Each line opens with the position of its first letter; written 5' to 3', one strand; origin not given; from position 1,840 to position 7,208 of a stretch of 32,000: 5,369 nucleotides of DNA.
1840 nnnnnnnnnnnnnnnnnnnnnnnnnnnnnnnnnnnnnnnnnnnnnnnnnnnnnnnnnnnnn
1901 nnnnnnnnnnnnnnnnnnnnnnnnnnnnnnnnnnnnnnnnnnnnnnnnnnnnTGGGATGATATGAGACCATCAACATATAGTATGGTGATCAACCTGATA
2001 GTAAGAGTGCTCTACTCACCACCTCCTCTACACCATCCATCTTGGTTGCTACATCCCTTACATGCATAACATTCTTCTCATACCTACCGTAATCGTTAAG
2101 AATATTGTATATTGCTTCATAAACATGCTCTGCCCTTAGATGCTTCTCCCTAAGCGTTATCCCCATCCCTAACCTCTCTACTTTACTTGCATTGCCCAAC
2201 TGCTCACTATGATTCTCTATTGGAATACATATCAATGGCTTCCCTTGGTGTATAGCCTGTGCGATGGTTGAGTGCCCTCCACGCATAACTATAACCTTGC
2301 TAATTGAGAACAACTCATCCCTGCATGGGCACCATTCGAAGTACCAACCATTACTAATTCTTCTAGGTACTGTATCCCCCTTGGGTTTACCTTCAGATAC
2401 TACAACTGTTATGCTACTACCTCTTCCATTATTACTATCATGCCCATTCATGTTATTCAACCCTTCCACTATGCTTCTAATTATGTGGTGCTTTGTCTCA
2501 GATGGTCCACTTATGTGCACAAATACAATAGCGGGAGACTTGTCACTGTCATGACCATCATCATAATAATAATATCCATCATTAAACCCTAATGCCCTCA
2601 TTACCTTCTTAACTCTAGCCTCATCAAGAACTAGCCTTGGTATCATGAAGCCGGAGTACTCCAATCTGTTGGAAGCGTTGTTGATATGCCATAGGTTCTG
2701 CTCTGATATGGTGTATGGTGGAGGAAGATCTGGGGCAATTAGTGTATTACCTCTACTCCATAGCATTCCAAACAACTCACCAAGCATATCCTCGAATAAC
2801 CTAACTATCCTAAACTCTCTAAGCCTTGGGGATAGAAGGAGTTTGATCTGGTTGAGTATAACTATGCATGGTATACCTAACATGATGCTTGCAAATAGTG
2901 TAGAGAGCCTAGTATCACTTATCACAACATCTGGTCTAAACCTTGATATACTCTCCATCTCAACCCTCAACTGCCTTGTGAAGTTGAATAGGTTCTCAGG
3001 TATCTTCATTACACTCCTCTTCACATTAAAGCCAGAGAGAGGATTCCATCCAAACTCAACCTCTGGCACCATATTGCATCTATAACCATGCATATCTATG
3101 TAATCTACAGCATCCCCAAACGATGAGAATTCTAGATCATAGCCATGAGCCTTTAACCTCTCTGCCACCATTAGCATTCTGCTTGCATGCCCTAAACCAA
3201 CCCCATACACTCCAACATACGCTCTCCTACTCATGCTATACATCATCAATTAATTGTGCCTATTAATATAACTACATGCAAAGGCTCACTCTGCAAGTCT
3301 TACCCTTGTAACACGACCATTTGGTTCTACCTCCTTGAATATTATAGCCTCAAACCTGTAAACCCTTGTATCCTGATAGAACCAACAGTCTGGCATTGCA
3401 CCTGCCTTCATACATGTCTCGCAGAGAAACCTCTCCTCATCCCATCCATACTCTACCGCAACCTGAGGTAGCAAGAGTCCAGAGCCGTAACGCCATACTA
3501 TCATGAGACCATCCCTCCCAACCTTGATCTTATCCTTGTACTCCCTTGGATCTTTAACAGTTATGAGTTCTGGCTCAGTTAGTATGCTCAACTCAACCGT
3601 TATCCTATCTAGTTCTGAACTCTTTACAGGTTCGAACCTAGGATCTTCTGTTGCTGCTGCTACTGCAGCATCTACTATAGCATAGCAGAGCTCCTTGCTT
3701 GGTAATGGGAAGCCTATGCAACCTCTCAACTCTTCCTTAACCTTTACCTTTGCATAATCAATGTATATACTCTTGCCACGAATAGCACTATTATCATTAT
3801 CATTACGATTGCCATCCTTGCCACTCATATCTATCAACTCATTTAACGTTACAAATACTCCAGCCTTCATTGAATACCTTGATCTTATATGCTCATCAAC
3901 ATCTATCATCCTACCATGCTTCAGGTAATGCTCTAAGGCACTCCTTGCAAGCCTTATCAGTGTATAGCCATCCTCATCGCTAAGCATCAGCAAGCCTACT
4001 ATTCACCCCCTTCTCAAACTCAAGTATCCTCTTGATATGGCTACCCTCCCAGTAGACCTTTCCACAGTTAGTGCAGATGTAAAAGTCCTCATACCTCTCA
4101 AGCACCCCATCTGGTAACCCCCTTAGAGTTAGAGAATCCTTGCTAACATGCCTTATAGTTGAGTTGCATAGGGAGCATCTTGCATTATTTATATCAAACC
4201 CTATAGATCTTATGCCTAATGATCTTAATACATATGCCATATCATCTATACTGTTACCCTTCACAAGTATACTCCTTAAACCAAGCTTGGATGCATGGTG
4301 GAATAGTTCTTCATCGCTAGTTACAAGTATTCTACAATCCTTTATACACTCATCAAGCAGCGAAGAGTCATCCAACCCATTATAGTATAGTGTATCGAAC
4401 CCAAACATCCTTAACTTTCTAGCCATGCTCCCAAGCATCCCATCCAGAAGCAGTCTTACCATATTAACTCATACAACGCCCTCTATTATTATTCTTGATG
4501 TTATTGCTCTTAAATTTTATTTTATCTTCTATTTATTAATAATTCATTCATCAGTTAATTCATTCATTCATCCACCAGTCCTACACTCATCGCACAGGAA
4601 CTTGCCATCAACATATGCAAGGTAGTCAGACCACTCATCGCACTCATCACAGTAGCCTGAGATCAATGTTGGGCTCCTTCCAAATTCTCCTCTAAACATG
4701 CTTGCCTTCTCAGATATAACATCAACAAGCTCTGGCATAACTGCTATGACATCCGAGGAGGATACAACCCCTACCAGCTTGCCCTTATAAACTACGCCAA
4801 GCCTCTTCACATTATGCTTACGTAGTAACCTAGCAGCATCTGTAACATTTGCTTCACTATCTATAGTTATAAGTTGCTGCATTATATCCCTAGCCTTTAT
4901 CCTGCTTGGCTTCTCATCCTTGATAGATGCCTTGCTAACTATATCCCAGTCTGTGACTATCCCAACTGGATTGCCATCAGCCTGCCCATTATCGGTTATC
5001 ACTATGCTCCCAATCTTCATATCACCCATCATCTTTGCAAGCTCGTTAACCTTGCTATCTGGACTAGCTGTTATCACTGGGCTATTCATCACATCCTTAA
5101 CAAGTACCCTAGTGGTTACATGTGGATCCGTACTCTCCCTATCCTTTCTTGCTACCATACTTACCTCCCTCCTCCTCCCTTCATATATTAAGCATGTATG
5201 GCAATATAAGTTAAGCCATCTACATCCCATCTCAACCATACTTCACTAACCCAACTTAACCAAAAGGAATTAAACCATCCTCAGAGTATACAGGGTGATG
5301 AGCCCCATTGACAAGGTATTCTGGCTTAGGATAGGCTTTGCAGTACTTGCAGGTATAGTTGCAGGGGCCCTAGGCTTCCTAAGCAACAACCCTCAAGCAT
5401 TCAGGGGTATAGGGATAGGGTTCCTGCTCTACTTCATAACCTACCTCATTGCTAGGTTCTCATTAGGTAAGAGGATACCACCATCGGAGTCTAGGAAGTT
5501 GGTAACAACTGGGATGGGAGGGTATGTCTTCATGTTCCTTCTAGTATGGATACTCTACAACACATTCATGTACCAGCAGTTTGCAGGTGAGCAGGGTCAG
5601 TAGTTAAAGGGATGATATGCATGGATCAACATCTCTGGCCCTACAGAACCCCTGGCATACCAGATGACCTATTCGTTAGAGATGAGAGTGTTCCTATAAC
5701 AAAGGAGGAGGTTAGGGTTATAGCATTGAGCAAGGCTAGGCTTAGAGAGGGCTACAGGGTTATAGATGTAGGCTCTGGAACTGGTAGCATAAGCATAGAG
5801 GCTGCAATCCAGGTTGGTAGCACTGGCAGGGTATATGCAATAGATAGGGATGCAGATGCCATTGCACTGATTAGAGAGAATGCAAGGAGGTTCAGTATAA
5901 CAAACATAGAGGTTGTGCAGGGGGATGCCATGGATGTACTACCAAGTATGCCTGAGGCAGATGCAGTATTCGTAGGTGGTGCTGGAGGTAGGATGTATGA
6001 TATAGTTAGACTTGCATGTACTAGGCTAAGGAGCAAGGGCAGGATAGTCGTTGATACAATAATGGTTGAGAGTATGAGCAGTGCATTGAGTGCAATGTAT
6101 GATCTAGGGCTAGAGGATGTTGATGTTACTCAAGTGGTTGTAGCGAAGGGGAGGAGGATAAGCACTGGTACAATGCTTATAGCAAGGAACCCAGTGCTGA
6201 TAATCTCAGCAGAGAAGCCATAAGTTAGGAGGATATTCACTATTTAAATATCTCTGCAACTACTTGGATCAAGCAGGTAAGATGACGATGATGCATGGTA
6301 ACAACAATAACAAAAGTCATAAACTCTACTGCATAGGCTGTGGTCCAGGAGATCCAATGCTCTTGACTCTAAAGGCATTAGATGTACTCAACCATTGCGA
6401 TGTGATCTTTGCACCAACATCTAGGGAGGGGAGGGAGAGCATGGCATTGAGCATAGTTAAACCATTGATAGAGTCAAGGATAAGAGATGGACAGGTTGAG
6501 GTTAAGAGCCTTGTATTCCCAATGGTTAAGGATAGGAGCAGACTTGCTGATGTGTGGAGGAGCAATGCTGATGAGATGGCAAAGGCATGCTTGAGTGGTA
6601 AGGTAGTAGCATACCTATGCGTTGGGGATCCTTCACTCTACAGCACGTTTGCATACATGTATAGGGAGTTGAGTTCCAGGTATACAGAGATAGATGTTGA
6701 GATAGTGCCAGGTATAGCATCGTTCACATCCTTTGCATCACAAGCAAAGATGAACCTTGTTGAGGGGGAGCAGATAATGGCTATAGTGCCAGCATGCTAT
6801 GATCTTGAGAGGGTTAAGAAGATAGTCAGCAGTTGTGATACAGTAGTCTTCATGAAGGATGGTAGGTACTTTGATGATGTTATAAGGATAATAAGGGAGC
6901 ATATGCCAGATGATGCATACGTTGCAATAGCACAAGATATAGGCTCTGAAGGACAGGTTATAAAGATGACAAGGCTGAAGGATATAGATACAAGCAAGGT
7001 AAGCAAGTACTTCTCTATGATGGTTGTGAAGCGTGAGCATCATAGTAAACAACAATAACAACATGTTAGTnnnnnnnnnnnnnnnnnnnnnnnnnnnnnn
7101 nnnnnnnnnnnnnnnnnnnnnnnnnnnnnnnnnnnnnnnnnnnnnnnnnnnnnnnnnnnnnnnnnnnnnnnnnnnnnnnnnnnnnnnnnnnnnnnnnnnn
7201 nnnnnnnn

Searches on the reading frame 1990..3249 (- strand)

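Call 31: search_protein_families(library=pfam, proteins=[window:1990-3249:-], max_evalue=0.001)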
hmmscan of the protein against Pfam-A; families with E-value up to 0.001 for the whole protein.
window:1990-3249:- (419 aa): 4 families
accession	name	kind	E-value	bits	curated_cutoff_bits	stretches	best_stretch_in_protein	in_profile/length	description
PF13528.12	Glyco_trans_1_3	-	3e-18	66.5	25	2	12-135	5-125/322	Glycosyl transferase family 1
PF04101.22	Glyco_tran_28_C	-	2.3e-12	47.7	22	1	311-389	66-146/166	Glycosyltransferase family 28 C-terminal domain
PF00201.24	UDPGT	-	8.1e-09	35.2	19.5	1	302-398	325-419/499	UDP-glucoronosyl and UDP-glucosyl transferase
PF06722.18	EryCIII-like_C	-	1.3e-07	32.1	31.7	1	306-412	38-140/145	Erythromycin biosynthesis protein CIII-like, C-terminal domain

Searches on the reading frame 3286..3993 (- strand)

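Call 31: search_protein_families(library=pfam, proteins=[window:3286-3993:-], max_evalue=0.001)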
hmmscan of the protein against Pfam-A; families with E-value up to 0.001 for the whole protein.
window:3286-3993:- (235 aa): 1 family
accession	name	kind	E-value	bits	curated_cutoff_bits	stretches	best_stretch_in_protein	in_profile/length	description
PF01871.22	AMMECR1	-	5.6e-49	166.3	25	1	14-219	2-168/168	AMMECR1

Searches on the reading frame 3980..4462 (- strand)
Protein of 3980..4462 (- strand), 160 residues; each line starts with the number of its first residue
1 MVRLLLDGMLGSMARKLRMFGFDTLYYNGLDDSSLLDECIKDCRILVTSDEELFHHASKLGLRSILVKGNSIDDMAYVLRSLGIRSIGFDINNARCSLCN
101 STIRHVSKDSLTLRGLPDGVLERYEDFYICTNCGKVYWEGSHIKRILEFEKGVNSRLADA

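Call 31: search_protein_families(library=pfam, proteins=[window:3980-4462:-], max_evalue=0.001)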
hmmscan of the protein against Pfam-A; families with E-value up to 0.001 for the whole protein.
window:3980-4462:- (160 aa): 1 family
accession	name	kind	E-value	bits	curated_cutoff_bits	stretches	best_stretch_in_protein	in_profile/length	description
PF01927.22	Mut7-C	-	4.2e-35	121.4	23.3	1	3-148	2-144/146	Mut7-C RNAse domain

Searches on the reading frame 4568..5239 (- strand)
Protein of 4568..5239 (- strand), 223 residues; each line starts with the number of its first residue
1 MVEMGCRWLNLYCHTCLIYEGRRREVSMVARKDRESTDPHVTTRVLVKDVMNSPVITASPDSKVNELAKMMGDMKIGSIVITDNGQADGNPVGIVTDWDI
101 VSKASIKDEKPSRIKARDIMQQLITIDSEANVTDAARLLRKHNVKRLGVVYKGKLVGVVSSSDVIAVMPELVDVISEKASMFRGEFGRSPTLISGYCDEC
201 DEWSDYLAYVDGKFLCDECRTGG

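Call 31: search_protein_families(library=pfam, proteins=[window:4568-5239:-], max_evalue=0.001)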
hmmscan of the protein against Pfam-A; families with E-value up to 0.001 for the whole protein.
window:4568-5239:- (223 aa): 1 family
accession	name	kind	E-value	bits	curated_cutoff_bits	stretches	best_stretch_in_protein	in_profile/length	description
PF00571.33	CBS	-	1e-24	87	24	2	47-102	1-53/57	CBS domain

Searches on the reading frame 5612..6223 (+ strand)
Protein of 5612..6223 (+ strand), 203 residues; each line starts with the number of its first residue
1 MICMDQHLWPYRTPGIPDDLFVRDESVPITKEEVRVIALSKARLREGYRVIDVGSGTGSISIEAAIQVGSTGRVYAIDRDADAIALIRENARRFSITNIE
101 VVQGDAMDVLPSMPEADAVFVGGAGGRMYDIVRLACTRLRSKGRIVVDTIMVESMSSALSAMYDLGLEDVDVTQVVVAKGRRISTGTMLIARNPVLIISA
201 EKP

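Call 31: search_protein_families(library=pfam, proteins=[window:5612-6223:+], max_evalue=0.001)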
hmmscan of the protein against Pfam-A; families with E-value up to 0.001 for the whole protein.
window:5612-6223:+ (203 aa): 18 families
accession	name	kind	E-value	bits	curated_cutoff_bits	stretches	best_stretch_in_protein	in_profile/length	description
PF13847.12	Methyltransf_31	-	9.8e-17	61.4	27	1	45-151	2-113/145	Methyltransferase domain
PF13649.12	Methyltransf_25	-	2.2e-10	41.5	27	1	50-121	1-70/97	Methyltransferase domain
PF01135.25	PCMT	-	2.3e-08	34.5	20.3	1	40-147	67-171/210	Protein-L-isoaspartate(D-aspartate) O-methyltransferase (PCMT)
PF02475.24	TRM5-TYW2_MTfase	-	6e-08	33.3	28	1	31-147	25-135/164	TRM5/TYW2 methyltransferase domain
PF05175.20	MTS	-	7.2e-08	32.7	23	1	46-111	31-95/170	Methyltransferase small domain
PF03602.21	Cons_hypoth95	-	2.1e-07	31.3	24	1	46-120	41-118/182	Conserved hypothetical protein 95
PF06325.19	PrmA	-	4.9e-07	30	22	1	43-162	158-273/296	Ribosomal protein L11 methyltransferase (PrmA)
PF01209.24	Ubie_methyltran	-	6.5e-07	29.4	20.1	1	44-111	45-112/233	ubiE/COQ5 methyltransferase family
PF08241.18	Methyltransf_11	-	1.9e-06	28.9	21.2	1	51-121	1-66/95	Methyltransferase domain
PF08704.16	GCD14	-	2.3e-05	24.7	26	1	40-122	34-120/247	tRNA methyltransferase complex GCD14 subunit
PF02390.23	Methyltransf_4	-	3.5e-05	23.8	24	1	50-113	5-67/173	Putative methyltransferase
PF02527.21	GidB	-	4.2e-05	23.4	27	1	45-146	45-145/184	rRNA small subunit methyltransferase G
PF13578.12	Methyltransf_24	-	4.3e-05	24.8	26.3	1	53-148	3-103/105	Methyltransferase domain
PF09445.16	Methyltransf_15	-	4.4e-05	23.6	22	1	49-115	3-67/165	RNA cap guanine-N2 methyltransferase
PF01728.25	FtsJ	-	6.1e-05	23.5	24.1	1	40-109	14-78/181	FtsJ-like methyltransferase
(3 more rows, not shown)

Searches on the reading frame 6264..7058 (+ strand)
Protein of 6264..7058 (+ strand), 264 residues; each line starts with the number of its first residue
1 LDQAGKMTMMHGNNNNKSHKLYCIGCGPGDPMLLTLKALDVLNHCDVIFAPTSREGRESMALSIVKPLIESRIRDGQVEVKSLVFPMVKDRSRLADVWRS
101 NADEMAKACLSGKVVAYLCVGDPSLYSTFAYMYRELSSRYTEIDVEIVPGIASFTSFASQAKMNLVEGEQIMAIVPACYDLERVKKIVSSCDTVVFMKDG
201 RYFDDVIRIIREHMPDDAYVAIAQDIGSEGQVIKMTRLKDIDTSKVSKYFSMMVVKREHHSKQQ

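Call 31: search_protein_families(library=pfam, proteins=[window:6264-7058:+], max_evalue=0.001)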
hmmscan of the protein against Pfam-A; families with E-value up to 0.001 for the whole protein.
window:6264-7058:+ (264 aa): 1 family
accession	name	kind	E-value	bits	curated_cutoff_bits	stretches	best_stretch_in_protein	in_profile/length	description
PF00590.25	TP_methylase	-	6e-52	177.1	27.8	1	20-241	1-211/212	Tetrapyrrole (Corrin/Porphyrin) Methylases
